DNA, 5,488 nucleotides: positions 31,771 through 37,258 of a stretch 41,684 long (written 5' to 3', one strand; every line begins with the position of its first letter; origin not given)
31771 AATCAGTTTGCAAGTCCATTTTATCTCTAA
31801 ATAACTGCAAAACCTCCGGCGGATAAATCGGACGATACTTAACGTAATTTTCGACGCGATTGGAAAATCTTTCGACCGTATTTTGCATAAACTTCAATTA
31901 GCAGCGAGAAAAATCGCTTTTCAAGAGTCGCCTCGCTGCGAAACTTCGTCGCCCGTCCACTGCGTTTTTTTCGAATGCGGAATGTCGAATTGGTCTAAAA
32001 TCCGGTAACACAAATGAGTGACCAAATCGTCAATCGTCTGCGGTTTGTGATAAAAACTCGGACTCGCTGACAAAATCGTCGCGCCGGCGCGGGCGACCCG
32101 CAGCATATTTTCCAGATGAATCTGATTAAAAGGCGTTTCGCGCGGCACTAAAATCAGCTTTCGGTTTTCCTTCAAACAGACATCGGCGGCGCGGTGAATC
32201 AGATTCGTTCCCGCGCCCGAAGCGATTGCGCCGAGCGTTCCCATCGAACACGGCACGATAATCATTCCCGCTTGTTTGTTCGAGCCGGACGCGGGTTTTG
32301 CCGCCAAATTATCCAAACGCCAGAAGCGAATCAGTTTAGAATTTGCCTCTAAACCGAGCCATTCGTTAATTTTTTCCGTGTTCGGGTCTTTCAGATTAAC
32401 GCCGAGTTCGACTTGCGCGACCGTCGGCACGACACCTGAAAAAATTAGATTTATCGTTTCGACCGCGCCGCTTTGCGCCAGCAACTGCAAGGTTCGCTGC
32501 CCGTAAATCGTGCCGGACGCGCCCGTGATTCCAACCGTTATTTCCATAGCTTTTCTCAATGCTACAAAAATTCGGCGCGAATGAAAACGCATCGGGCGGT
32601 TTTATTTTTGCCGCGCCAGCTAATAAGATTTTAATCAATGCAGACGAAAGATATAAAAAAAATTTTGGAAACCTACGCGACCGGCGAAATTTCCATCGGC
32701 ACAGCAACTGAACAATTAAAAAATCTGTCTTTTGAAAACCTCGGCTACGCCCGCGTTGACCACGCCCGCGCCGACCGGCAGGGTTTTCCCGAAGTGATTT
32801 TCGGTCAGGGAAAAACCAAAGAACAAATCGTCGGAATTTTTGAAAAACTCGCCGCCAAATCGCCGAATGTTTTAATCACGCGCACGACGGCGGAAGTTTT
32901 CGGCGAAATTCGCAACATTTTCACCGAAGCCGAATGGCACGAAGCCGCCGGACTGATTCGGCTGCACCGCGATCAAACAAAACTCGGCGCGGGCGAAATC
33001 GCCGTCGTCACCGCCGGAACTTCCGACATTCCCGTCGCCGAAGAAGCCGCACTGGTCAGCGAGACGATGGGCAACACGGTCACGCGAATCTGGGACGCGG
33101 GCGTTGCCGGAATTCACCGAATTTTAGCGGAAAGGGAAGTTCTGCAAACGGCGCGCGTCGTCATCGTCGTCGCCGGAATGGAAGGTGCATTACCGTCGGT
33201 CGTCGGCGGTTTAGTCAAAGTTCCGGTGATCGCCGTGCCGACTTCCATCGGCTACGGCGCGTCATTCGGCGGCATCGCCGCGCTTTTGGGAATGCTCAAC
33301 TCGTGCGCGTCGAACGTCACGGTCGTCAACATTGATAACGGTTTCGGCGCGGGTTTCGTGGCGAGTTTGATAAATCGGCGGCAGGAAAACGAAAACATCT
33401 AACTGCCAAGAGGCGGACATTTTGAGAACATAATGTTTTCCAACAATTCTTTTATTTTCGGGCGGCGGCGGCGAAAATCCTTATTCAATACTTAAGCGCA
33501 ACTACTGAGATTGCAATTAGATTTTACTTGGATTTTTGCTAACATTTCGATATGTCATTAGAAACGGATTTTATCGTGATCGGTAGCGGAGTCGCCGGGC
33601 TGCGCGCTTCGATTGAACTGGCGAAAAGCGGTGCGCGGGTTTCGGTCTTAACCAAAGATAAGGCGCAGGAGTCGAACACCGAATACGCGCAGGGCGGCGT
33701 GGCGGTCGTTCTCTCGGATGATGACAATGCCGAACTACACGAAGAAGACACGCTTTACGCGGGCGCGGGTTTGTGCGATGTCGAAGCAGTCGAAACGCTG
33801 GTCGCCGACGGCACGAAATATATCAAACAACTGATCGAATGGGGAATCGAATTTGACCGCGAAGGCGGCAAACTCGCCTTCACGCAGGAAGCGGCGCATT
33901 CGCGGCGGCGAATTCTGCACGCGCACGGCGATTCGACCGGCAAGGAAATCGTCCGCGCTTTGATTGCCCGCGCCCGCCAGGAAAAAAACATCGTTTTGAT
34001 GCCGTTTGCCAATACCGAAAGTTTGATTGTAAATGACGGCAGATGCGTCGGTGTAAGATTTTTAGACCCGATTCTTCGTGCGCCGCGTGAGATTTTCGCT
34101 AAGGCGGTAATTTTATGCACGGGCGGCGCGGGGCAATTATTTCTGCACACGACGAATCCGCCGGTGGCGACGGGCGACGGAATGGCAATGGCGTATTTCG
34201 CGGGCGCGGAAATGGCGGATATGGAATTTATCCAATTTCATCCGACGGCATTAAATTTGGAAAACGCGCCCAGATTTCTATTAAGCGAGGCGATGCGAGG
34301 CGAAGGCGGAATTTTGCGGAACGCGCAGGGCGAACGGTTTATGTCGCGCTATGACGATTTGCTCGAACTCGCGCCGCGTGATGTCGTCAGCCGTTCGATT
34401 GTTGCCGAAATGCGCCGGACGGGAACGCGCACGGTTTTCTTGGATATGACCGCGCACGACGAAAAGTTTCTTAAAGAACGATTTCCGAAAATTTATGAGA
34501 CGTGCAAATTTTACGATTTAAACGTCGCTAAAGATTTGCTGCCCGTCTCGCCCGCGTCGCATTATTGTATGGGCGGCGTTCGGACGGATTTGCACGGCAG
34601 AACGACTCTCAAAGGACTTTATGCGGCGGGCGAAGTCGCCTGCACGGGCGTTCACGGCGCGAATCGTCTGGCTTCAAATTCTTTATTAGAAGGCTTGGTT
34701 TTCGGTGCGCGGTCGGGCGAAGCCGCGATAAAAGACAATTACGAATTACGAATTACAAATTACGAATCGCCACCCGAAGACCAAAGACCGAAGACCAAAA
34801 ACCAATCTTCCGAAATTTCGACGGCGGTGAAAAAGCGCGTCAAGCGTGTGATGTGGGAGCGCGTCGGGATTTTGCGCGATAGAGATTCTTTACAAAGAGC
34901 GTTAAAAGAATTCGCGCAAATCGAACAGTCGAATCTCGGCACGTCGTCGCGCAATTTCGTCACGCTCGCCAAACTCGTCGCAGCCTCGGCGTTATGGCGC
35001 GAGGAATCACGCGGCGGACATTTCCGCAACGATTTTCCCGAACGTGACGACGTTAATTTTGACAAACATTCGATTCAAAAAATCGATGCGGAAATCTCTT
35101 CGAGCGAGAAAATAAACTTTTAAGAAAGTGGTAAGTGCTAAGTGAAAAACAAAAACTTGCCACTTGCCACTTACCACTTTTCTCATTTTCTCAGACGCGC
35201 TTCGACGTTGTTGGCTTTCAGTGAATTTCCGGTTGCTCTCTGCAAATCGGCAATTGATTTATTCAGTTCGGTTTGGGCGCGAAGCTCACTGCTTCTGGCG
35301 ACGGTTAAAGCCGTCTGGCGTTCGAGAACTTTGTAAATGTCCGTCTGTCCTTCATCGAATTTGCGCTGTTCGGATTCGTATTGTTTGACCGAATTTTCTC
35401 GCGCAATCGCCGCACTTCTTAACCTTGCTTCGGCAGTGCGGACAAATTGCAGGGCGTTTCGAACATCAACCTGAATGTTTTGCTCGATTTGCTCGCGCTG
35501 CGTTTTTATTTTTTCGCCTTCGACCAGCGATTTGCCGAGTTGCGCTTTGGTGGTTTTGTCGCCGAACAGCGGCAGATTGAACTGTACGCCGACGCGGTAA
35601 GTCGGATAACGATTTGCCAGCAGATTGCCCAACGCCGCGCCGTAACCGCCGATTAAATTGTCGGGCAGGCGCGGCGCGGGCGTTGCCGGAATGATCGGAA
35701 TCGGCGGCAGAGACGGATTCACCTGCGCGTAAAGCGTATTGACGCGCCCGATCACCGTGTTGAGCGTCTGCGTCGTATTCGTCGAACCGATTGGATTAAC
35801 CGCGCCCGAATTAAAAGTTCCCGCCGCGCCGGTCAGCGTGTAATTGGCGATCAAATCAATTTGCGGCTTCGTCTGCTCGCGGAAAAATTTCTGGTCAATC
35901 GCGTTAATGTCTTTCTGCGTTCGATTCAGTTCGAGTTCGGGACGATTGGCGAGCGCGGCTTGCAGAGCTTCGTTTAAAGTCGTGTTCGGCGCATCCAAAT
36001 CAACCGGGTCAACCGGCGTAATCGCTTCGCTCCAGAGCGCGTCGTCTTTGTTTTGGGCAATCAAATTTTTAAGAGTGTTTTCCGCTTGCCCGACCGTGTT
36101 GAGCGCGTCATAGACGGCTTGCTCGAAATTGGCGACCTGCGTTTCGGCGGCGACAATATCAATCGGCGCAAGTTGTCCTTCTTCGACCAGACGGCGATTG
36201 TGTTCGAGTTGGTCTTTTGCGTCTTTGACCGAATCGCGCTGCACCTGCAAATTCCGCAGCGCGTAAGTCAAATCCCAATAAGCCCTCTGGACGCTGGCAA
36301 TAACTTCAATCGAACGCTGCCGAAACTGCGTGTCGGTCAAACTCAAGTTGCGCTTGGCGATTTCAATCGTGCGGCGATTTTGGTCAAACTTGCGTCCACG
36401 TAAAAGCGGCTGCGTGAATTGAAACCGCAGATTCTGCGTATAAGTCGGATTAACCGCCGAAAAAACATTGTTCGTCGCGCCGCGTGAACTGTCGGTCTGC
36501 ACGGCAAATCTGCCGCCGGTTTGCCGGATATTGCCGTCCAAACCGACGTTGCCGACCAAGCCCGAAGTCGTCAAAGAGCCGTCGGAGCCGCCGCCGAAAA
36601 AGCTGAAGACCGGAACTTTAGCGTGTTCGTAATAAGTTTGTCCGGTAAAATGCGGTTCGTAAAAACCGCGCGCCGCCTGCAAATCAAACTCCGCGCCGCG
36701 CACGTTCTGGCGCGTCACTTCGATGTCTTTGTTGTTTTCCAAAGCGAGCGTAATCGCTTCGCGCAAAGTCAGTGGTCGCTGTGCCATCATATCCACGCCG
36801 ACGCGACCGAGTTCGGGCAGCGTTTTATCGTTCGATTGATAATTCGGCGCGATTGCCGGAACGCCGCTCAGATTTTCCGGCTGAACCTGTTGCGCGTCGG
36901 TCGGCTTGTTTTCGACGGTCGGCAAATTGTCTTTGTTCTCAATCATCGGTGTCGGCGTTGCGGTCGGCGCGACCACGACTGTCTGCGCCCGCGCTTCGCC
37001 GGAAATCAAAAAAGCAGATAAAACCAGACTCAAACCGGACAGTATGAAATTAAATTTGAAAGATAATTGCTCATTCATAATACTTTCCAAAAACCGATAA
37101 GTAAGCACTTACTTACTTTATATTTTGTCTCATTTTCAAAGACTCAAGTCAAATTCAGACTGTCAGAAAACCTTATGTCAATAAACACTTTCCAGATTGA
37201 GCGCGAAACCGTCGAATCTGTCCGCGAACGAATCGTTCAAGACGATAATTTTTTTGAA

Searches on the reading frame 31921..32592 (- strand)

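Call 68: search_protein_families(library=pfam, proteins=[window:31921-32592:-], max_evalue=0.00001)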
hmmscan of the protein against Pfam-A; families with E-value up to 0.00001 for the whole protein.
window:31921-32592:- (223 aa): 1 family
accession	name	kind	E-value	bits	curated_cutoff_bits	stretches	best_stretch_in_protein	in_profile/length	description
PF02441.25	Flavoprotein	-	3e-37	128.2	22.7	1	16-195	1-155/162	Flavoprotein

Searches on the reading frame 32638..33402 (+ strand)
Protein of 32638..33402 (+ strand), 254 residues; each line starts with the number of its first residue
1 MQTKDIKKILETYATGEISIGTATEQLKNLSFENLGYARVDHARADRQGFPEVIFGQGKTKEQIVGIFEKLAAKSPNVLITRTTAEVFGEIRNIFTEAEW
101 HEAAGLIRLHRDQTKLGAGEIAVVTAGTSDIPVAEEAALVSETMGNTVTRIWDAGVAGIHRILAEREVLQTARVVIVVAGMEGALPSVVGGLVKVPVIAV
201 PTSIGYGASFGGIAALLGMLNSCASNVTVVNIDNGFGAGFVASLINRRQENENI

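Call 68: search_protein_families(library=pfam, proteins=[window:32638-33402:+], max_evalue=0.00001)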
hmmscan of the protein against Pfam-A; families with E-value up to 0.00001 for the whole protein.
window:32638-33402:+ (254 aa): 1 family
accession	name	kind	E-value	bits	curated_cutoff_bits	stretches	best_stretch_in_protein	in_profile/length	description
PF00731.26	AIRC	-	3.8e-13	49.7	30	1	121-248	2-129/148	AIR carboxylase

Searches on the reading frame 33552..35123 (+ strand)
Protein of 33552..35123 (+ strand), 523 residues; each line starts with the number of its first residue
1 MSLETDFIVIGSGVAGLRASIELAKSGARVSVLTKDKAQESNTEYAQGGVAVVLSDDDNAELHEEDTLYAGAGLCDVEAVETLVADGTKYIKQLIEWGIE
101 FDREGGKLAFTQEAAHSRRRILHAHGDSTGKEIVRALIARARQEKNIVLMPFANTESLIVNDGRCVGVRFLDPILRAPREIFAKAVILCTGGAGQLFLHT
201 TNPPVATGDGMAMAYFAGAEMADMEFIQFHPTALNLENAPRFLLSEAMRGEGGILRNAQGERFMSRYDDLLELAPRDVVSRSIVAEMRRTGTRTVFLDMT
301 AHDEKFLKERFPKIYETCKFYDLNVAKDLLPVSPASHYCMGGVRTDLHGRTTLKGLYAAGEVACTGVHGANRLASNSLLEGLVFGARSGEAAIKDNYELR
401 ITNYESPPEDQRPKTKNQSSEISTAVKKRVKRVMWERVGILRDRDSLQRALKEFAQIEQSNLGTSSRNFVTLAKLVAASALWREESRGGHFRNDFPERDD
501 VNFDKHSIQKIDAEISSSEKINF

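Call 68: search_protein_families(library=pfam, proteins=[window:33552-35123:+], max_evalue=0.00001)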
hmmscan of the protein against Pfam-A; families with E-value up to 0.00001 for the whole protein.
window:33552-35123:+ (523 aa): 5 families
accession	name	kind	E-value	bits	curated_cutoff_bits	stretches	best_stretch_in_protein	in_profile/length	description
PF00890.30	FAD_binding_2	-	6.6e-104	348.8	20.4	1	6-378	1-414/414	FAD binding domain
PF02910.25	Succ_DH_flav_C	-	9.5e-21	74.5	20.8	1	467-512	58-103/130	Fumarate reductase flavoprotein C-term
PF01266.30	DAO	-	4.6e-09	36.7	27.9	1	6-120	1-104/353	FAD dependent oxidoreductase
PF07992.20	Pyr_redox_2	-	1e-08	35.4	26.1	0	6-78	2-58/291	Pyridine nucleotide-disulphide oxidoreductase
PF03486.20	HI0933_like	-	8.3e-08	32.4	50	0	6-43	2-39/244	HI0933-like protein Rossmann domain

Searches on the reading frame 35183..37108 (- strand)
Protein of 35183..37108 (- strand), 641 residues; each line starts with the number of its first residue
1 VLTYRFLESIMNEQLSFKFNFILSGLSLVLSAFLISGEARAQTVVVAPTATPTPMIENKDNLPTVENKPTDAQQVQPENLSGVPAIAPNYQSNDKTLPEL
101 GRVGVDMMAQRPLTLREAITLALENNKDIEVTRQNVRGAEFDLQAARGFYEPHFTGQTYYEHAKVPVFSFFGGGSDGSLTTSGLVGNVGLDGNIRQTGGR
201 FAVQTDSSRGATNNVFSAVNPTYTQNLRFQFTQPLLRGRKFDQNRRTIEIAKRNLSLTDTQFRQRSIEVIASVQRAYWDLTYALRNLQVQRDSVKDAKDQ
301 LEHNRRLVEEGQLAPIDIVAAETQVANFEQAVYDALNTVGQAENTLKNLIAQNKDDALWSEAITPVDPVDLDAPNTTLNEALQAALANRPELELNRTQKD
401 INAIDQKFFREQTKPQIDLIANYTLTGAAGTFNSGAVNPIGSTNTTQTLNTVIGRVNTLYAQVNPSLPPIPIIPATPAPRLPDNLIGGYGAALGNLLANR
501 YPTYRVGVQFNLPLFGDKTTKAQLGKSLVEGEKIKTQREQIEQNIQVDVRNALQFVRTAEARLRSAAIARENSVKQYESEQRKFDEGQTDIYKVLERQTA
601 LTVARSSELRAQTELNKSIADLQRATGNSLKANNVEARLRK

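Call 68: search_protein_families(library=pfam, proteins=[window:35183-37108:-], max_evalue=0.00001)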
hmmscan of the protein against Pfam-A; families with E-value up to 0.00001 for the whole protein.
window:35183-37108:- (641 aa): 1 family
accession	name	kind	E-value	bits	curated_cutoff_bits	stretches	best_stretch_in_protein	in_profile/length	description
PF02321.23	OEP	-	4.2e-37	128.2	22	2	116-350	2-186/187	Outer membrane efflux protein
